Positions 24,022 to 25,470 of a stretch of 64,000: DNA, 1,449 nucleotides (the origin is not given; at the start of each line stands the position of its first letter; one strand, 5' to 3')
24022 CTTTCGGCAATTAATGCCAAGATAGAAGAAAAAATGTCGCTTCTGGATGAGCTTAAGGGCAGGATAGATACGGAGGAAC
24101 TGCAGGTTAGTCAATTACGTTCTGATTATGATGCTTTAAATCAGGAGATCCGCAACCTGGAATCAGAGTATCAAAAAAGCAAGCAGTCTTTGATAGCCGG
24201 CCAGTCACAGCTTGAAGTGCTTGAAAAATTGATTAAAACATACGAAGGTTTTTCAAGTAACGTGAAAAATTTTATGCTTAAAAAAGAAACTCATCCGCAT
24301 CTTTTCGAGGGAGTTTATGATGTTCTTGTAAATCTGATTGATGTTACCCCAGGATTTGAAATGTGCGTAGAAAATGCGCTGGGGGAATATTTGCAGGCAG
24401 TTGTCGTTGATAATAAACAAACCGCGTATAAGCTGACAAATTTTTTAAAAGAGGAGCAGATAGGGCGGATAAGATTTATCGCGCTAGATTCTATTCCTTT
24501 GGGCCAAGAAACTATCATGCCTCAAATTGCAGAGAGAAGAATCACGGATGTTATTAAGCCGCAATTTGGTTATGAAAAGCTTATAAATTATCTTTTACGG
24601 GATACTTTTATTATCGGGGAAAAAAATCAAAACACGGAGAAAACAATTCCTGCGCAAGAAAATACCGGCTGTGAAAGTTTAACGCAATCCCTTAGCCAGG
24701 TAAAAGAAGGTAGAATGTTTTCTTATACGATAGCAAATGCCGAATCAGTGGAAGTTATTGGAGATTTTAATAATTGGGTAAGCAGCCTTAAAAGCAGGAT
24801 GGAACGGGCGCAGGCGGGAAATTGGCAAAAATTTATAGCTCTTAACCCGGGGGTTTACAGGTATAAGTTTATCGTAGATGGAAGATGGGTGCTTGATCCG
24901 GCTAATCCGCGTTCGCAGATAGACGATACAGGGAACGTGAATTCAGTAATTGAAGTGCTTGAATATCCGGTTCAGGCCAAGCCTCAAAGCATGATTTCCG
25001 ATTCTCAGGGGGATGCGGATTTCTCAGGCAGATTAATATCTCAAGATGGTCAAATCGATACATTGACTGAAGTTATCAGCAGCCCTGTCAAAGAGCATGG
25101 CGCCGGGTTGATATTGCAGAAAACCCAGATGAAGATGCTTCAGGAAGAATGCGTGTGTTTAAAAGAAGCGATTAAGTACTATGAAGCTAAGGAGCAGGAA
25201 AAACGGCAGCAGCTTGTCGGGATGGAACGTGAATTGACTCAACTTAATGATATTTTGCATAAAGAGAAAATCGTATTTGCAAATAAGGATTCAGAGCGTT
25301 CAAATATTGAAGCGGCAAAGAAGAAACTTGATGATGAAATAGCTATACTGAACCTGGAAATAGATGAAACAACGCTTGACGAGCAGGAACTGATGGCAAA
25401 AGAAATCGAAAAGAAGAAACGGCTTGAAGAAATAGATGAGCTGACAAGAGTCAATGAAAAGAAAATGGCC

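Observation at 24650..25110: SMC protein with an AMPK-beta-like glycogen-binding (CBM48) domain inserted in the hinge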

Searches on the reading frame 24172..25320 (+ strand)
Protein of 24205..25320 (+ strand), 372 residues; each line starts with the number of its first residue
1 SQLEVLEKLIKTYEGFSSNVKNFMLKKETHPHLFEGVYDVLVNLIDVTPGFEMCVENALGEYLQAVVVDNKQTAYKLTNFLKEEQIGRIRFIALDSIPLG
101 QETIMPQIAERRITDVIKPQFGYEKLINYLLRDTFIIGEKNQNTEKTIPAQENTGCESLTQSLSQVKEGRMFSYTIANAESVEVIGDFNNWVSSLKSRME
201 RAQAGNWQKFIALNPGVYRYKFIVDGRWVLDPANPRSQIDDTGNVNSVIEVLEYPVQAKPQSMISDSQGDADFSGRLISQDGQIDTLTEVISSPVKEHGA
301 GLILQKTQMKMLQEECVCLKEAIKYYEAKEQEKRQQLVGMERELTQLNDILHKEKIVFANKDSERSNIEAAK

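Call 5: search_solved_structures(query=window:24205-25320:+, max_evalue=0.01, show_alignments=4)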
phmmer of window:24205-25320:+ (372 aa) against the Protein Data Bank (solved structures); distinct sequences matched with E-value up to 0.01: 28.
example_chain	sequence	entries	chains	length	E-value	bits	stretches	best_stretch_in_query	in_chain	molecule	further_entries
1gxl_A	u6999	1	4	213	8.4e-10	41.3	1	3-98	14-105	CHROMOSOME SEGREGATION SMC PROTEIN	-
1gxj_A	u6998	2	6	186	8.6e-10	41.2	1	4-98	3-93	CHROMOSOME SEGREGATION SMC PROTEIN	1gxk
5h69_A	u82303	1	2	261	1.6e-09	40.3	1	5-98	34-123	Chromosome partition protein Smc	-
6e4t_B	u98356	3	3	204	9.6e-09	37.8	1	172-284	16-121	5'-AMP-activated protein kinase subunit beta-1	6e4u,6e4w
4qfg_B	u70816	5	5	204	1.8e-08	36.9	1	172-284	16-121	5'-AMP-activated protein kinase subunit beta-1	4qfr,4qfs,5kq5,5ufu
1z0n_A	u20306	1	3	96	2e-08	36.7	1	172-252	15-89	5'-AMP-activated protein kinase, beta-1 subunit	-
5t5t_B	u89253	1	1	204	3.9e-08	35.8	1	172-284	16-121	5'-AMP-activated protein kinase subunit beta-1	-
1z0m_A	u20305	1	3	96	4.4e-08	35.6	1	172-252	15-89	5'-AMP-activated protein kinase, beta-1 subunit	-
4yef_A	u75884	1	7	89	7e-08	34.9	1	171-251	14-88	5'-AMP-activated protein kinase subunit beta-1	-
6c9f_B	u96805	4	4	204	7.1e-08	34.9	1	172-277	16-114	5'-AMP-activated protein kinase subunit beta-1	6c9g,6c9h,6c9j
4zhx_B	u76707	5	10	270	8.1e-08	34.7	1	172-276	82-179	5'-AMP-activated protein kinase subunit beta-1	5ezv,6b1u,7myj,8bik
4cfe_B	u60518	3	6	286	8.6e-08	34.7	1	172-276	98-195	5'-AMP-ACTIVATED PROTEIN KINASE SUBUNIT BETA-1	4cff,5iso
2f15_A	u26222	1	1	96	6.9e-07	31.7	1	180-252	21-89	5'-AMP-activated protein kinase, beta-2 subunit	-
2lu3_A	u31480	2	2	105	7.7e-07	31.5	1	179-252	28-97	5'-AMP-activated protein kinase subunit beta-2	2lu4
3nwc_A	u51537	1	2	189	9.7e-07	31.2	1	34-140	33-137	SMC protein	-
4y0g_A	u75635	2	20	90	1.3e-06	30.8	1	180-251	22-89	5'-AMP-activated protein kinase subunit beta-2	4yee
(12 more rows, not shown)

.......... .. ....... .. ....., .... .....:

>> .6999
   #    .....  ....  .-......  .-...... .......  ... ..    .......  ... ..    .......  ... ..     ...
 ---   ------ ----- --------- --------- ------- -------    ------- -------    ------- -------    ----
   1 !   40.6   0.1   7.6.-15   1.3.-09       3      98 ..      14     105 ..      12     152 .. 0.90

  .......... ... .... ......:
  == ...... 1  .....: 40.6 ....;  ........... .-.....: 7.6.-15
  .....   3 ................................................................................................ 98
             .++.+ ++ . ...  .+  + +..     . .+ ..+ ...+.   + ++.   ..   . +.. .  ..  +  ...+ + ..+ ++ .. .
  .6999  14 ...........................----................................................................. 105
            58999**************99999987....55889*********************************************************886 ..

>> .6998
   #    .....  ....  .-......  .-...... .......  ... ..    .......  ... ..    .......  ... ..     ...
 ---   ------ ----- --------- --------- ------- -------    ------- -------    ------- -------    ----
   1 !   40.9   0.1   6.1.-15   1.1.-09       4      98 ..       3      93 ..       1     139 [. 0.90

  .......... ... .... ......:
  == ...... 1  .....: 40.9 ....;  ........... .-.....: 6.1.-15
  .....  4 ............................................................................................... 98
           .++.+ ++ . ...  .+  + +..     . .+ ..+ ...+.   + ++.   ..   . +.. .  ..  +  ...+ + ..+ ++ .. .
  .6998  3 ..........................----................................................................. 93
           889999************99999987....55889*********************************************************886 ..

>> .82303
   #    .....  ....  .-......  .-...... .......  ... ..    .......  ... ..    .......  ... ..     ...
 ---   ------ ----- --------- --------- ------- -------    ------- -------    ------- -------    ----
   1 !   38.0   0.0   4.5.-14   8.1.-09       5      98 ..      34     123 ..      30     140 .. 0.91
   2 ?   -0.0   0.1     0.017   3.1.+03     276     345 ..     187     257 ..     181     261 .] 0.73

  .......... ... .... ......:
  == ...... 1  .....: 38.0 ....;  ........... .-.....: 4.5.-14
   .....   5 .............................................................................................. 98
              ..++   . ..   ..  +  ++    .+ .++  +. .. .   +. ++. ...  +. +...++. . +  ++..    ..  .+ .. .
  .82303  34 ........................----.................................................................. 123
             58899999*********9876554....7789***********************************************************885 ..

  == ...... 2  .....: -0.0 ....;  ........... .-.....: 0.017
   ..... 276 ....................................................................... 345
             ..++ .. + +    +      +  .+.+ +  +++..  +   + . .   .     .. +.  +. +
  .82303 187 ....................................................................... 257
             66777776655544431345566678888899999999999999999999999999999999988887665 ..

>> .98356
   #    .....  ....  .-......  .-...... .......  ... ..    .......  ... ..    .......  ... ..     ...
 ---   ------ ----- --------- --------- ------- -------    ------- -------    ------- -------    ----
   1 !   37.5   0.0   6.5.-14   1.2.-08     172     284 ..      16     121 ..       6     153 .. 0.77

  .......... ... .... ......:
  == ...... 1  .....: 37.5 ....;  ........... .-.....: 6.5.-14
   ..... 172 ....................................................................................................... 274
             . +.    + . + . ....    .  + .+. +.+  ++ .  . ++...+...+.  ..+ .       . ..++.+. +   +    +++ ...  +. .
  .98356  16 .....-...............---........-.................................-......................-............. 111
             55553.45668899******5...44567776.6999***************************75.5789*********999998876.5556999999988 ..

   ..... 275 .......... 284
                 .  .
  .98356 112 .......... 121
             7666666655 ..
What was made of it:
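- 24709..24957 (+): CBM48 / AMPK1_CBM beta-sandwich (aa 659-741). Sugar-site equivalents: W681 (24775-24777), K711 (24865-24867), W718 (24886-24888), N736 (24940-24942). Residue mapping taken from the phmmer alignment to AMPK beta-1 (call 5).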

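Call 6: find_homologous_proteins(query=window:24295-25230:+, max_evalue=0.001)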
Query window:24295-25230:+ (312 aa): 213 proteins with E <= 0.001 among 764 candidates; the best 120 are listed.
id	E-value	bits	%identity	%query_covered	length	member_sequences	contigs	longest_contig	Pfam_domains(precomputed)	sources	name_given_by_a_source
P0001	3.5e-62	228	47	27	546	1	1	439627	PF04911.18,PF22019.3,PF02922.25,PF16561.12,PF22058.3,PF28357.1,PF16760.11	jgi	jgi:1,4-alpha-glucan branching enzyme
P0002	3.5e-49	186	40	29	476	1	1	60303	PF02922.25,PF16561.12,PF22058.3,PF16760.11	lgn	-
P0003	5.6e-49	185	48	25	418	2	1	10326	PF02922.25,PF16561.12,PF22058.3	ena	-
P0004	1.4e-48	184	48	23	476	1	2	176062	PF02922.25,PF16561.12,PF22058.3,PF16760.11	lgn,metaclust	metaclust:status=active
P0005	2.4e-47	180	38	34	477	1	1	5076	PF02922.25,PF16561.12,PF22058.3,PF16760.11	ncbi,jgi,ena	jgi:hypothetical protein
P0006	5.3e-46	175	41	30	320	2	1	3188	PF02922.25,PF16561.12,PF22058.3,PF16760.11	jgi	-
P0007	2.3e-45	173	42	33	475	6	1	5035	PF02922.25,PF16561.12,PF22058.3,PF16760.11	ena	-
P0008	2.5e-45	173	49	28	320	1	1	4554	PF02922.25,PF16561.12,PF22058.3,PF16760.11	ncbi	-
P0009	4.6e-45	172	47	24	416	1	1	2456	PF02922.25,PF16561.12,PF22058.3,PF16760.11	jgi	jgi:1,4-alpha-glucan branching enzyme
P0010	4.6e-44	169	49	26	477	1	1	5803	PF02922.25,PF16561.12,PF22058.3,PF16760.11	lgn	-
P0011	5.4e-44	169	42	28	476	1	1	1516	PF02922.25,PF16561.12,PF16760.11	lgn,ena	-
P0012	9.0e-44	168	38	28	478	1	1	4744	PF02922.25,PF16561.12,PF16760.11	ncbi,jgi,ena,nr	ncbi:MAG: hypothetical protein JO080_09525 [Mucilaginibacter sp.]|nr:hypothetical protein [Mucilagin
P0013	1.1e-43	168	41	34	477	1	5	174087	PF02922.25,PF16561.12,PF22058.3,PF16760.11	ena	-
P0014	2.0e-43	167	38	27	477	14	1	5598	PF02922.25,PF16561.12,PF22058.3,PF16760.11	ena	-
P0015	3.8e-43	166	37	27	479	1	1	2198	PF02922.25,PF16561.12,PF22058.3,PF16760.11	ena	-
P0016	3.9e-43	166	39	24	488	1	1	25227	PF02922.25,PF16561.12,PF22058.3,PF16760.11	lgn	-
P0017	4.0e-43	166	32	66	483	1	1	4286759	PF02922.25,PF16561.12,PF22058.3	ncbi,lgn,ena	-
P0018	4.4e-43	166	39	31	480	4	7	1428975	PF02922.25,PF16561.12,PF22058.3,PF16760.11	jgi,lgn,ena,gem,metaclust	metaclust:\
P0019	5.6e-43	165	41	34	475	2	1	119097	PF02922.25,PF16561.12,PF16760.11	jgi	jgi:hypothetical protein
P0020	8.0e-43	165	40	28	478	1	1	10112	PF02922.25,PF16561.12,PF22058.3,PF16760.11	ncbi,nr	ncbi:MAG: hypothetical protein JST19_13775 [Bacteroidetes bacterium]|nr:hypothetical protein [Bacter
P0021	8.9e-43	165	43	24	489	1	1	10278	PF02922.25,PF16561.12,PF22058.3,PF16760.11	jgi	jgi:1,4-alpha-glucan branching enzyme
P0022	1.3e-42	164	39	32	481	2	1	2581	PF02922.25,PF16561.12,PF22058.3,PF16760.11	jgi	-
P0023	1.5e-42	164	49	22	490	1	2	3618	PF02922.25,PF16561.12,PF22058.3,PF16760.11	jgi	jgi:Glycogen recognition site of AMP-activated protein kinase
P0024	2.1e-42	163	40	26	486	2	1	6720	PF02922.25,PF16561.12,PF22058.3,PF16760.11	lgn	-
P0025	6.5e-42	162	35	34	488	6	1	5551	PF02922.25,PF16561.12,PF22058.3,PF16760.11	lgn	-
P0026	6.9e-42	162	49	20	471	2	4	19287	PF02922.25,PF16561.12,PF22058.3,PF16760.11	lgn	-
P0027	8.0e-42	161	40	26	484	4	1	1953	PF02922.25,PF16561.12,PF22058.3,PF16760.11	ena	-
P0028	9.9e-42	161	36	34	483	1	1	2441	PF02922.25,PF16561.12,PF22058.3,PF16760.11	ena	-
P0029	1.2e-41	161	43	26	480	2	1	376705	PF02922.25,PF16561.12,PF22058.3,PF16760.11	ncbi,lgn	-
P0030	1.2e-41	161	44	25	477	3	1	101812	PF02922.25,PF16561.12,PF22058.3,PF16760.11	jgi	jgi:hypothetical protein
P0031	1.2e-41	161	43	25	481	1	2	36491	PF02922.25,PF16561.12,PF22058.3,PF16760.11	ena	-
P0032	1.6e-41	160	35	37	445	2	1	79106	PF02922.25,PF16561.12,PF22058.3,PF28357.1,PF16760.11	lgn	-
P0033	1.9e-41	160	40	34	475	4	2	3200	PF02922.25,PF16561.12,PF16760.11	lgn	-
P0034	2.8e-41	160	39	31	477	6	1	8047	PF02922.25,PF16561.12,PF16760.11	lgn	-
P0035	3.0e-41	159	43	26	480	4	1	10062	PF02922.25,PF16561.12,PF22058.3,PF16760.11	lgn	-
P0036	5.5e-41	159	43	24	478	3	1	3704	PF02922.25,PF16561.12,PF22058.3,PF16760.11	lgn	-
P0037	6.1e-41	158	42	25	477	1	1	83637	PF02922.25,PF16561.12,PF22058.3,PF16760.11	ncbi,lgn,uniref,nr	ncbi:hypothetical protein [Mucilaginibacter sp.]|uniref:hypothetical protein n=1 Tax=Mucilaginibacte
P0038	6.5e-41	158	47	22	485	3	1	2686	PF02922.25,PF16561.12,PF22058.3,PF16760.11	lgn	-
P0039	7.9e-41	158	46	22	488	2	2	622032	PF02922.25,PF16561.12,PF22058.3,PF16760.11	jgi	jgi:hypothetical protein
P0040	8.4e-41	158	39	26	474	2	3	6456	PF02922.25,PF16561.12,PF22058.3,PF16760.11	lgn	-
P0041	9.3e-41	158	42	23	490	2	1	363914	PF02922.25,PF16561.12,PF22058.3,PF16760.11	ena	-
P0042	1.5e-40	157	31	54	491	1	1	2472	PF02922.25,PF16561.12,PF22058.3,PF16760.11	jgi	jgi:1,4-alpha-glucan branching enzyme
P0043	1.6e-40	157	45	26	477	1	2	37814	PF02922.25,PF16561.12,PF22058.3,PF16760.11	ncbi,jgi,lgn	-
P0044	2.1e-40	157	40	29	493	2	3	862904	PF02922.25,PF16561.12,PF22058.3,PF16760.11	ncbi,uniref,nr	ncbi:glycogen-binding domain-containing protein [Rufibacter glacialis]|uniref:Glycogen-binding domai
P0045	2.2e-40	157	38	31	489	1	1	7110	PF02922.25,PF16561.12,PF22058.3,PF16760.11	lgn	-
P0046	3.0e-40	156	43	23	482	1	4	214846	PF02922.25,PF16561.12,PF22058.3,PF16760.11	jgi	jgi:hypothetical protein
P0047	5.3e-40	155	39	24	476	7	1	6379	PF02922.25,PF16561.12,PF22058.3,PF16760.11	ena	-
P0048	6.0e-40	155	44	26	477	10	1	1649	PF02922.25,PF16561.12,PF16760.11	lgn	-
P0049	6.8e-40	155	41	22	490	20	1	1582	PF02922.25,PF16561.12,PF22058.3,PF16760.11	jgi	-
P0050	8.0e-40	155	32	47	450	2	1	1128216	PF02922.25,PF16561.12,PF22058.3,PF16760.11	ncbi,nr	ncbi:hypothetical protein [Mucilaginibacter agri]|nr:hypothetical protein [Mucilaginibacter agri]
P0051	8.6e-40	155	37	33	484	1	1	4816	PF02922.25,PF16561.12,PF22058.3,PF16760.11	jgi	jgi:hypothetical protein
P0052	1.3e-39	154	36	35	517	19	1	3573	PF02922.25,PF16561.12,PF22058.3,PF16760.11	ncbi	-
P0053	1.3e-39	154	47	24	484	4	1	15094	PF02922.25,PF16561.12,PF22058.3,PF16760.11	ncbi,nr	ncbi:MAG: hypothetical protein Q8932_10465 [Bacteroidota bacterium]|nr:hypothetical protein [Bactero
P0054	2.2e-39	153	49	22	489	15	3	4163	PF02922.25,PF16561.12,PF22058.3,PF16760.11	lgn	-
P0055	2.6e-39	153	29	42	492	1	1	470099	PF02922.25,PF16561.12,PF22058.3,PF16760.11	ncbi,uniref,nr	ncbi:glycogen-binding domain-containing protein [Rufibacter sp. XAAS-G3-1]|uniref:glycogen-binding d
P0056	2.9e-39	153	39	24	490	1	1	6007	PF02922.25,PF16561.12,PF22058.3,PF16760.11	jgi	jgi:hypothetical protein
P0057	3.4e-39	153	39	25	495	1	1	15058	PF02922.25,PF16561.12,PF22058.3,PF16760.11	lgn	-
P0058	4.0e-39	153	37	33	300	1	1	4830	PF02922.25,PF16561.12,PF22058.3,PF16760.11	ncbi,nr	ncbi:MAG: hypothetical protein K0Q66_1923 [Chitinophagaceae bacterium]|nr:hypothetical protein [Chit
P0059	6.3e-39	152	34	52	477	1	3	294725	PF02922.25,PF16561.12,PF16760.11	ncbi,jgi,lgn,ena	ncbi:MAG: hypothetical protein V4577_20765 [Bacteroidota bacterium]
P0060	7.9e-39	152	48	22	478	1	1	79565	PF02922.25,PF16561.12,PF22058.3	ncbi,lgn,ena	-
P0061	9.0e-39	151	41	23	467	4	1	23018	PF02922.25,PF16561.12,PF22058.3,PF16760.11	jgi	jgi:hypothetical protein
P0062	9.3e-39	151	34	29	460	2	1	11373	PF02922.25,PF16561.12,PF22058.3,PF16760.11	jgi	jgi:hypothetical protein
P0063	1.1e-38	151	37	29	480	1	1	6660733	PF02922.25,PF16561.12,PF22058.3,PF16760.11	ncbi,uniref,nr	ncbi:AMP-activated protein kinase-like protein [Mucilaginibacter gracilis]|uniref:AMP-activated prot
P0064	2.2e-38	150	33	38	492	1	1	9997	PF02922.25,PF16561.12,PF22058.3,PF16760.11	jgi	-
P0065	2.5e-38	150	46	23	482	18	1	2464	PF02922.25,PF16561.12,PF22058.3,PF16760.11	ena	-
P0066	3.3e-38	150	50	19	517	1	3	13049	PF02922.25,PF16561.12,PF22058.3,PF16760.11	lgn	-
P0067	5.3e-38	149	30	45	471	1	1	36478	PF02922.25,PF16561.12,PF22058.3,PF16760.11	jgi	jgi:hypothetical protein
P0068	8.0e-38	148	49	28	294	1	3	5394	PF02922.25,PF16561.12,PF22058.3,PF16760.11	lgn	-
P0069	8.4e-38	148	36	26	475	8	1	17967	PF02922.25,PF16561.12,PF16760.11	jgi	jgi:hypothetical protein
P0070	1.0e-37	148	30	43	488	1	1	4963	PF02922.25,PF16561.12,PF22058.3,PF16760.11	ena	-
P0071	1.6e-37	147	37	31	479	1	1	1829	PF02922.25,PF16561.12,PF22058.3,PF16760.11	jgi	jgi:hypothetical protein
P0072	2.0e-37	147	44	23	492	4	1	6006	PF02922.25,PF16561.12,PF22058.3,PF16760.11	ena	-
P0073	2.0e-37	147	26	61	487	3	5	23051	PF02922.25,PF16561.12,PF22058.3,PF16760.11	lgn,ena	-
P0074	2.6e-37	147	39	23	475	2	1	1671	PF02922.25,PF16561.12,PF16760.11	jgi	jgi:hypothetical protein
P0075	2.8e-37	146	44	23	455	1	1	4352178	PF02922.25,PF16561.12,PF22058.3,PF16760.11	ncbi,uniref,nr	ncbi:hypothetical protein GU926_01455 [Nibribacter ruber]|uniref:AMP-activated protein kinase glycog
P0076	3.2e-37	146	42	26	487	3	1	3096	PF02922.25,PF16561.12,PF22058.3,PF16760.11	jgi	jgi:hypothetical protein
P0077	3.3e-37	146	42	24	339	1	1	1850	PF02922.25,PF16561.12,PF22058.3,PF28357.1,PF16760.11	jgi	jgi:hypothetical protein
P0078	3.3e-37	146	40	28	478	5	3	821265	PF02922.25,PF16561.12,PF22058.3,PF16760.11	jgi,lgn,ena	-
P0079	4.6e-37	146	36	30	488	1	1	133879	PF02922.25,PF16561.12,PF22058.3,PF16760.11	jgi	jgi:hypothetical protein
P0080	5.0e-37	146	49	24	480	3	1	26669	PF02922.25,PF16561.12,PF22058.3,PF16760.11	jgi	jgi:hypothetical protein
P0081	5.1e-37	146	47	24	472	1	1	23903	PF02922.25,PF16561.12,PF22058.3,PF16760.11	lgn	-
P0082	7.6e-37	145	38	33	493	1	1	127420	PF02922.25,PF16561.12,PF22058.3,PF16760.11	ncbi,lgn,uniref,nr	ncbi:glycogen-binding domain-containing protein [Rufibacter psychrotolerans]|uniref:glycogen-binding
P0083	7.7e-37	145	41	24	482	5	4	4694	PF02922.25,PF16561.12,PF22058.3,PF16760.11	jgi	jgi:hypothetical protein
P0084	1.5e-36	144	41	24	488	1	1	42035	PF02922.25,PF16561.12,PF16760.11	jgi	jgi:hypothetical protein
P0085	1.8e-36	144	35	34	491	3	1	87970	PF02922.25,PF16561.12,PF22058.3,PF16760.11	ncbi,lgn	-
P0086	4.0e-36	143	29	60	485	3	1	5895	PF02922.25,PF16561.12,PF16760.11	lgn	-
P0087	4.5e-36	143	28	62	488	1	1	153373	PF02922.25,PF16561.12,PF22058.3,PF16760.11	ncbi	-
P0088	4.7e-36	142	31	38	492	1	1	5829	PF02922.25,PF16561.12,PF22058.3,PF16760.11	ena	-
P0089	5.1e-36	142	33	45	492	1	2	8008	PF02922.25,PF16561.12,PF22058.3,PF16760.11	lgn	-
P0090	5.7e-36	142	47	22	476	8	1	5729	PF02922.25,PF16561.12,PF22058.3,PF16760.11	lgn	-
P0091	7.3e-36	142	44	23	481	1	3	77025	PF02922.25,PF16561.12,PF22058.3,PF16760.11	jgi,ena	-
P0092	7.4e-36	142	50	22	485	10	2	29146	PF02922.25,PF16561.12,PF22058.3,PF16760.11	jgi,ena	-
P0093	7.6e-36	142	32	45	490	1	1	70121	PF02922.25,PF16561.12,PF22058.3,PF16760.11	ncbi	ncbi:MAG: glycogen-binding domain-containing protein [Ferruginibacter sp.]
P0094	7.6e-36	142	39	24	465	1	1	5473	PF02922.25,PF16561.12,PF22058.3,PF16760.11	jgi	jgi:hypothetical protein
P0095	7.8e-36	142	35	33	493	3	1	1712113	PF02922.25,PF16561.12,PF22058.3,PF16760.11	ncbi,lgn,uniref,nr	ncbi:glycogen-binding domain-containing protein [Rufibacter roseolus]|uniref:glycogen-binding domain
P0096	8.4e-36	142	45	24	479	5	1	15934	PF02922.25,PF16561.12,PF22058.3,PF16760.11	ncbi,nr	ncbi:MAG TPA: hypothetical protein VNX40_14615 [Mucilaginibacter sp.]|nr:hypothetical protein [Mucil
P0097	1.1e-35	141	44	23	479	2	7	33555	PF02922.25,PF16561.12,PF22058.3,PF16760.11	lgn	-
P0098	1.7e-35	141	45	25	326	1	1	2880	PF02922.25,PF16561.12,PF22058.3,PF00686.26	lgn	-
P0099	1.8e-35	141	42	23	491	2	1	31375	PF02922.25,PF16561.12,PF22058.3,PF16760.11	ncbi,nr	ncbi:MAG: hypothetical protein JO072_11140 [Parafilimonas sp.]|nr:hypothetical protein [Parafilimona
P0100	2.4e-35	140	37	24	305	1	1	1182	PF02922.25,PF16561.12,PF22058.3,PF16760.11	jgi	jgi:1,4-alpha-glucan branching enzyme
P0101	2.5e-35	140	42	24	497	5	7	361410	PF02922.25,PF16561.12,PF22058.3,PF16760.11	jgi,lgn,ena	-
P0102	2.8e-35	140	31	33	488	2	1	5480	PF02922.25,PF16561.12,PF22058.3,PF16760.11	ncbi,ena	-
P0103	3.4e-35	140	30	62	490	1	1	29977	PF02922.25,PF16561.12,PF22058.3,PF16760.11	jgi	jgi:hypothetical protein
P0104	3.7e-35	140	46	21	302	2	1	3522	PF02922.25,PF16561.12,PF22058.3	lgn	-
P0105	4.2e-35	139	40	23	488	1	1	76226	PF02922.25,PF16561.12,PF22058.3,PF16760.11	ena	-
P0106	4.3e-35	139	26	62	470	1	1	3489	PF02922.25,PF16561.12,PF22058.3,PF16760.11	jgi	jgi:hypothetical protein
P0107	5.1e-35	139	44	25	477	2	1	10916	PF02922.25,PF16561.12,PF22058.3,PF16760.11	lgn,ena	-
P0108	1.3e-34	138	43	24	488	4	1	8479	PF02922.25,PF16561.12,PF22058.3,PF16760.11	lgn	-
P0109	1.9e-34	137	24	62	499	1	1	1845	PF02922.25,PF16561.12,PF22058.3,PF16760.11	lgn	-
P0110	2.3e-34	137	29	63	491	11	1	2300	PF02922.25,PF16561.12,PF16760.11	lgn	-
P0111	2.6e-34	137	44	23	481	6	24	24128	PF02922.25,PF16561.12,PF22058.3,PF16760.11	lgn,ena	-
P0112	4.1e-34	136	38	24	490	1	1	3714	PF02922.25,PF16561.12,PF22058.3,PF16760.11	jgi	-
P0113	4.5e-34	136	30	58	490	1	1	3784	PF02922.25,PF16561.12,PF22058.3,PF16760.11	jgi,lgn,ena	-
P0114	6.0e-34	136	38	23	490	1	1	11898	PF02922.25,PF16561.12,PF22058.3,PF16760.11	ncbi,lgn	ncbi:MAG TPA: hypothetical protein VIZ28_09845 [Chitinophagaceae bacterium]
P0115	8.3e-34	135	39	25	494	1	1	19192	PF02922.25,PF16561.12,PF22058.3,PF28357.1,PF16760.11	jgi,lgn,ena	-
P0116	9.1e-34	135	41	26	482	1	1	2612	PF02922.25,PF16561.12,PF22058.3,PF16760.11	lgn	-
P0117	1.4e-33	134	42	25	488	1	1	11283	PF02922.25,PF16561.12,PF16760.11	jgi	jgi:hypothetical protein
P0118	1.7e-33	134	40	23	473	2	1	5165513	PF02922.25,PF16561.12,PF22058.3,PF16760.11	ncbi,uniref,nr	ncbi:hypothetical protein [Rufibacter tibetensis]|uniref:hypothetical protein n=1 Tax=Rufibacter tib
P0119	2.0e-33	134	31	43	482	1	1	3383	PF02922.25,PF16561.12,PF22058.3,PF16760.11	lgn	-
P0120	2.3e-33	134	43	25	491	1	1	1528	PF02922.25,PF16561.12,PF22058.3,PF28357.1,PF16760.11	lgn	-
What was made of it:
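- Tried and rejected: A fragment search with hinge + CBM (call 6) returned only tandem-CBM48 proteins of Bacteroidota and missed even the self-hit.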
